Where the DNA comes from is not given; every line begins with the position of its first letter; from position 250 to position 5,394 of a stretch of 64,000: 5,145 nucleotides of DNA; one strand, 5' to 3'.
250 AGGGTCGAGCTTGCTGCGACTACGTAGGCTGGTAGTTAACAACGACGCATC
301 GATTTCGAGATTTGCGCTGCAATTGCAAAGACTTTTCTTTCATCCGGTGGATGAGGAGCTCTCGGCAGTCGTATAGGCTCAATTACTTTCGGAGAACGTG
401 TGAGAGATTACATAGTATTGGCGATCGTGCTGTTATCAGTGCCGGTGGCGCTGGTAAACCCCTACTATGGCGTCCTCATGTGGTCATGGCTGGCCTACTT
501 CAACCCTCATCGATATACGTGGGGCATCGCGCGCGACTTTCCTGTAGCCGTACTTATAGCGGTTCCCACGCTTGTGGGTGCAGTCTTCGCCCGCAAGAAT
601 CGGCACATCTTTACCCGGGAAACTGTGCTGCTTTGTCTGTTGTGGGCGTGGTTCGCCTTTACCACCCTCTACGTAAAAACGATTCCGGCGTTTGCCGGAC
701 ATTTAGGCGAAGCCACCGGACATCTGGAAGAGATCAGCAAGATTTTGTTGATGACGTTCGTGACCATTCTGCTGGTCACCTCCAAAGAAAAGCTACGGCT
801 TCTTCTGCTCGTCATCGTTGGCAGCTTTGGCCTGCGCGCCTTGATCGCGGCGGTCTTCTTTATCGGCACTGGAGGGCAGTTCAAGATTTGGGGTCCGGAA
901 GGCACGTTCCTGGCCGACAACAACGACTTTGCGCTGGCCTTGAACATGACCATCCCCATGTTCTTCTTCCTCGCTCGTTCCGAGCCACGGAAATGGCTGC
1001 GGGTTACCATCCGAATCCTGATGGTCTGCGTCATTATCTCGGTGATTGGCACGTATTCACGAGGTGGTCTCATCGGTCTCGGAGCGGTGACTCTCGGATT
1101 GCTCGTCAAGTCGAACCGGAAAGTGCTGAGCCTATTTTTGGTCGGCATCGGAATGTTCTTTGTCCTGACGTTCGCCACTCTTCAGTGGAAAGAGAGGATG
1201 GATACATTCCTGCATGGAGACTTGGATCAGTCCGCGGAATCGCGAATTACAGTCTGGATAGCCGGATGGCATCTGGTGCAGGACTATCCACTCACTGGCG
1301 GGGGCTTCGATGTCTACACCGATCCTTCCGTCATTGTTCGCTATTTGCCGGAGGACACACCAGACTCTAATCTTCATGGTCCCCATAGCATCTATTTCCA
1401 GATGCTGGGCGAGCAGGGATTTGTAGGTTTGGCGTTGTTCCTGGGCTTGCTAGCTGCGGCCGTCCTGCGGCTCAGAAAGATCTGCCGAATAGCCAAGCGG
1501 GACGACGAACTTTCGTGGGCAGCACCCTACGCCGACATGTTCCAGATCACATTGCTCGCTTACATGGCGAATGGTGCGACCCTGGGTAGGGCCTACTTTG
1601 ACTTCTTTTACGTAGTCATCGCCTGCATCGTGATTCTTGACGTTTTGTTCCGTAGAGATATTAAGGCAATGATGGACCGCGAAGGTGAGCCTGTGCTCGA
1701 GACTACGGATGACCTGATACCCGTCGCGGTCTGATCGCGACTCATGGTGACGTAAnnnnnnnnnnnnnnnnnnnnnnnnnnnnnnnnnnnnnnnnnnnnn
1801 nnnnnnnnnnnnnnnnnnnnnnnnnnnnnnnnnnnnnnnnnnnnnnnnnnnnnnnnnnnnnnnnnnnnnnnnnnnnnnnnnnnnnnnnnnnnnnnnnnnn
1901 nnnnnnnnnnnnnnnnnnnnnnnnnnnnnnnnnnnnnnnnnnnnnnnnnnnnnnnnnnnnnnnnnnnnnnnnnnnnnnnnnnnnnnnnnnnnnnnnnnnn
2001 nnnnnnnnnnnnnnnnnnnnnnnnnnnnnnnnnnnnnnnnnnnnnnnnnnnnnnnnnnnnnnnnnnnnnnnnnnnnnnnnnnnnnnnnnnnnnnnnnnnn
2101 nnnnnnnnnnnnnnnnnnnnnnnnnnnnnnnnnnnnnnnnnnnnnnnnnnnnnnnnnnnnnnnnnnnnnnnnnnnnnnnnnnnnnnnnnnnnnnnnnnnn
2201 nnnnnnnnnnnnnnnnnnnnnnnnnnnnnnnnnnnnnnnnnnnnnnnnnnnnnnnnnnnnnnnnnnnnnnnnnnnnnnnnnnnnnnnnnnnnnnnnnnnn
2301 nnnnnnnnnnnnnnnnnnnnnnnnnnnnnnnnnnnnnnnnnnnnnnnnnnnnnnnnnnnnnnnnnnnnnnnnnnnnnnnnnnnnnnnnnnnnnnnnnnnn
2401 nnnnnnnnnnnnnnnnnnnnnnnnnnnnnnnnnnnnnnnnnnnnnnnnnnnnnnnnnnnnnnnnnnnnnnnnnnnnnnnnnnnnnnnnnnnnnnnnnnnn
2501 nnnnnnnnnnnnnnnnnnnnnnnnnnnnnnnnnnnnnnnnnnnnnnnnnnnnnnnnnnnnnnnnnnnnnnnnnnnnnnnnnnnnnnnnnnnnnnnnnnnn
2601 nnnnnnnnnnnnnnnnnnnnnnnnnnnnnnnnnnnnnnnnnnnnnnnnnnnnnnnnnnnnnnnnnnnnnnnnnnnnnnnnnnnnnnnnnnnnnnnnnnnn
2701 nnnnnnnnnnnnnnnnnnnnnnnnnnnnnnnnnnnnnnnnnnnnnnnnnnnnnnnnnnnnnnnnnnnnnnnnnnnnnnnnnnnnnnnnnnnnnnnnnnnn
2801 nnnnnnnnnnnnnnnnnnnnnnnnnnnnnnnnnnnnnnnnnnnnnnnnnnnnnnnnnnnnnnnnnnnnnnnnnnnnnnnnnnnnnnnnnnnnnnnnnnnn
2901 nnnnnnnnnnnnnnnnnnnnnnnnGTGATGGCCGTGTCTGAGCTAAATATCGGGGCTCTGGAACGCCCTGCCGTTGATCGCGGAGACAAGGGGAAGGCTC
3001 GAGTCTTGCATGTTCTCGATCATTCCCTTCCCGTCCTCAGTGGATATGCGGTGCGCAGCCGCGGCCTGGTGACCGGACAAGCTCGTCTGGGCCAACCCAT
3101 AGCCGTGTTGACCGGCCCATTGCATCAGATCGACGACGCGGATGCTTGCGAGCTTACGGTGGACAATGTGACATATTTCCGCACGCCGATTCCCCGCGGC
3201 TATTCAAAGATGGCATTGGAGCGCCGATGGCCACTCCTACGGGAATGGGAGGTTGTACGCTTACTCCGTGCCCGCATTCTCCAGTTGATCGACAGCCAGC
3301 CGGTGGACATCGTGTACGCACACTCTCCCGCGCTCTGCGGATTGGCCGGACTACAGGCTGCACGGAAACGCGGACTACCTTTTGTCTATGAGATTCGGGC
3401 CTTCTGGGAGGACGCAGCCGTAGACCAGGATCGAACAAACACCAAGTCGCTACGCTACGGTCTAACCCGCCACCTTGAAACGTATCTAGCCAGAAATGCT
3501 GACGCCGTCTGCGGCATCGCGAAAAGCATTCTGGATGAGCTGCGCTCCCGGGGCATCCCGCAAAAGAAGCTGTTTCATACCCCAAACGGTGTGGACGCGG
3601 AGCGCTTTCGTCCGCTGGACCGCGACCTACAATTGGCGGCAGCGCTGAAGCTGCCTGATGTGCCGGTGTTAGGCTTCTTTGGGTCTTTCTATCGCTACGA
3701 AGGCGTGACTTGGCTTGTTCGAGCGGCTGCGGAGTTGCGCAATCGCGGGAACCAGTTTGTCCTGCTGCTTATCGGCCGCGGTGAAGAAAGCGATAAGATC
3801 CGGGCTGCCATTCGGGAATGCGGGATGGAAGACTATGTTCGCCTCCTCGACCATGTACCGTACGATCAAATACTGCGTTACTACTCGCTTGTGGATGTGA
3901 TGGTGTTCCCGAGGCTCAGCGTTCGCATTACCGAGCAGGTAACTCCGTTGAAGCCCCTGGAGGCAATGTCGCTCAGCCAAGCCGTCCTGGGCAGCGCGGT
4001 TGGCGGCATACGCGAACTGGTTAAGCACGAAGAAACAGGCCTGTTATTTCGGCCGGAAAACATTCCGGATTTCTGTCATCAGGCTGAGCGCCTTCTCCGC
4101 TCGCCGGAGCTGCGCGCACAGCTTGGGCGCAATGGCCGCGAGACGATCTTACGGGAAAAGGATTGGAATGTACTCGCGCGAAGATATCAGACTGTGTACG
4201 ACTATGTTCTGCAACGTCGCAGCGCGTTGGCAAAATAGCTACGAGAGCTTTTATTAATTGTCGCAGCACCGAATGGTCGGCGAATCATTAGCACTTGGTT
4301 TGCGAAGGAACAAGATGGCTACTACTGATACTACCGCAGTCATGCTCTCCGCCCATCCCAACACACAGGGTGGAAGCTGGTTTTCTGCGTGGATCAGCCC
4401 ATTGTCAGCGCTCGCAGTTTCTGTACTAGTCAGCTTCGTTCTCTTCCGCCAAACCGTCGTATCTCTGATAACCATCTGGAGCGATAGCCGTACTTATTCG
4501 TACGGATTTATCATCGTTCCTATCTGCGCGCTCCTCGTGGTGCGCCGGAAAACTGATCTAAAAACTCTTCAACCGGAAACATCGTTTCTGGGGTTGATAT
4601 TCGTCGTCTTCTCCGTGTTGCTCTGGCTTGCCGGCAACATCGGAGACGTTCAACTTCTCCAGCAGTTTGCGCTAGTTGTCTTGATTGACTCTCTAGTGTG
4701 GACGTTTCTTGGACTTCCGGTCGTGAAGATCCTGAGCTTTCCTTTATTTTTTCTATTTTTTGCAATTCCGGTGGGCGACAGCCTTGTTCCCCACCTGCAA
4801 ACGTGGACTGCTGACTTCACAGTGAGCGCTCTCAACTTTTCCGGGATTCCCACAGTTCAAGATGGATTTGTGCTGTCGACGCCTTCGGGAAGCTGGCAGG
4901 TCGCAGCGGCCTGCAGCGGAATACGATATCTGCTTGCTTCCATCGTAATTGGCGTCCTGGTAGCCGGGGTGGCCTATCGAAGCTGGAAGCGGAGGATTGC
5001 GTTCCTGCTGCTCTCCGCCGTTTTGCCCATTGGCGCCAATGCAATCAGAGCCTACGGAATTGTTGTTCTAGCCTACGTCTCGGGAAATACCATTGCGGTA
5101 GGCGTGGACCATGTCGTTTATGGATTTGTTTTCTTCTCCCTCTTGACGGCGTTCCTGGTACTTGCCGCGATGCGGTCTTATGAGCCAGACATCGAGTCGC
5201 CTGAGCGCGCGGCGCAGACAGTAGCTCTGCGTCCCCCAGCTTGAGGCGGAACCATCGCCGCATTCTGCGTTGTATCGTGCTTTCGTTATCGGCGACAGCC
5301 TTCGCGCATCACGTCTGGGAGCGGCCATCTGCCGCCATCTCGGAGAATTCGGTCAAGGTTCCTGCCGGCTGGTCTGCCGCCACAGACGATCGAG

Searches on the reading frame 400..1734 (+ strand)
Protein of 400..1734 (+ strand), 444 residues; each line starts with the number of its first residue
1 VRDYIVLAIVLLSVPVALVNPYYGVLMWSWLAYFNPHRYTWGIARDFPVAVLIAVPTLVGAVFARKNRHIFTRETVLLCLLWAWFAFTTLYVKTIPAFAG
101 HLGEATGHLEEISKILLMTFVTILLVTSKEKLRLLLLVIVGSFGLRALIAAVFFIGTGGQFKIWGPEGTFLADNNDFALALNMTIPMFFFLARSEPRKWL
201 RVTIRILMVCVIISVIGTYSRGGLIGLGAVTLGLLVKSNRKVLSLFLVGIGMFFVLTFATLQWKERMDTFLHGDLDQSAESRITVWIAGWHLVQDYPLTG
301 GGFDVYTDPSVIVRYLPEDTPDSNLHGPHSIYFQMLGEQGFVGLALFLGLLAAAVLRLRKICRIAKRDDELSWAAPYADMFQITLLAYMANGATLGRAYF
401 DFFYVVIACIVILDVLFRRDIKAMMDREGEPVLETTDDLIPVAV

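Call 42: search_protein_families(library=pfam, proteins=[window:400-1734:+], max_evalue=0.00001)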
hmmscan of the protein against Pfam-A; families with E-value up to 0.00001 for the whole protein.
window:400-1734:+ (444 aa): 2 families
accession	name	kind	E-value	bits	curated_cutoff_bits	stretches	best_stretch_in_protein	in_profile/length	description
PF04932.20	Wzy_C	-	6e-23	81.7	31.7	1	207-348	2-149/149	O-Antigen ligase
PF19358.4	DUF5935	-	1.3e-12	48.4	23.6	1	1-193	1-190/193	Family of unknown function (DUF5935)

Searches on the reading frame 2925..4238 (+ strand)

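Call 42: search_protein_families(library=pfam, proteins=[window:2925-4238:+], max_evalue=0.00001)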
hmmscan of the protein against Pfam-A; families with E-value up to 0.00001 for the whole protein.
window:2925-4238:+ (437 aa): 5 families
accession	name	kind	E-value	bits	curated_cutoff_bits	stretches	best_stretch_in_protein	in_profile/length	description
PF00534.26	Glycos_transf_1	-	7.2e-30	104.2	26.4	1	242-406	11-171/172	Glycosyl transferases group 1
PF13692.12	Glyco_trans_1_4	-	1.3e-27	97.3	27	1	247-392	2-141/142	Glycosyl transferases group 1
PF13579.12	Glyco_trans_4_4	-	5.9e-21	75.9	29.7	1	39-222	1-158/158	Glycosyl transferase 4-like domain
PF13439.12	Glyco_transf_4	-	8.2e-17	62.2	28.5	1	102-227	48-170/170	Glycosyltransferase Family 4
PF13524.12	Glyco_trans_1_2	-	2.2e-08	34.6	25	1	298-419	27-140/144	Glycosyl transferase-like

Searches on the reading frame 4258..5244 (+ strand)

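Call 42: search_protein_families(library=pfam, proteins=[window:4258-5244:+], max_evalue=0.00001)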
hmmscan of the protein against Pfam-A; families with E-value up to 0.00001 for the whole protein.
window:4258-5244:+ (328 aa): 1 family
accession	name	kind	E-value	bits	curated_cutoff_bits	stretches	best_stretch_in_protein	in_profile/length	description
PF09721.15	Exosortase_EpsH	-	9.1e-64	215.7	25.7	1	59-304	4-251/254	Transmembrane exosortase (Exosortase_EpsH)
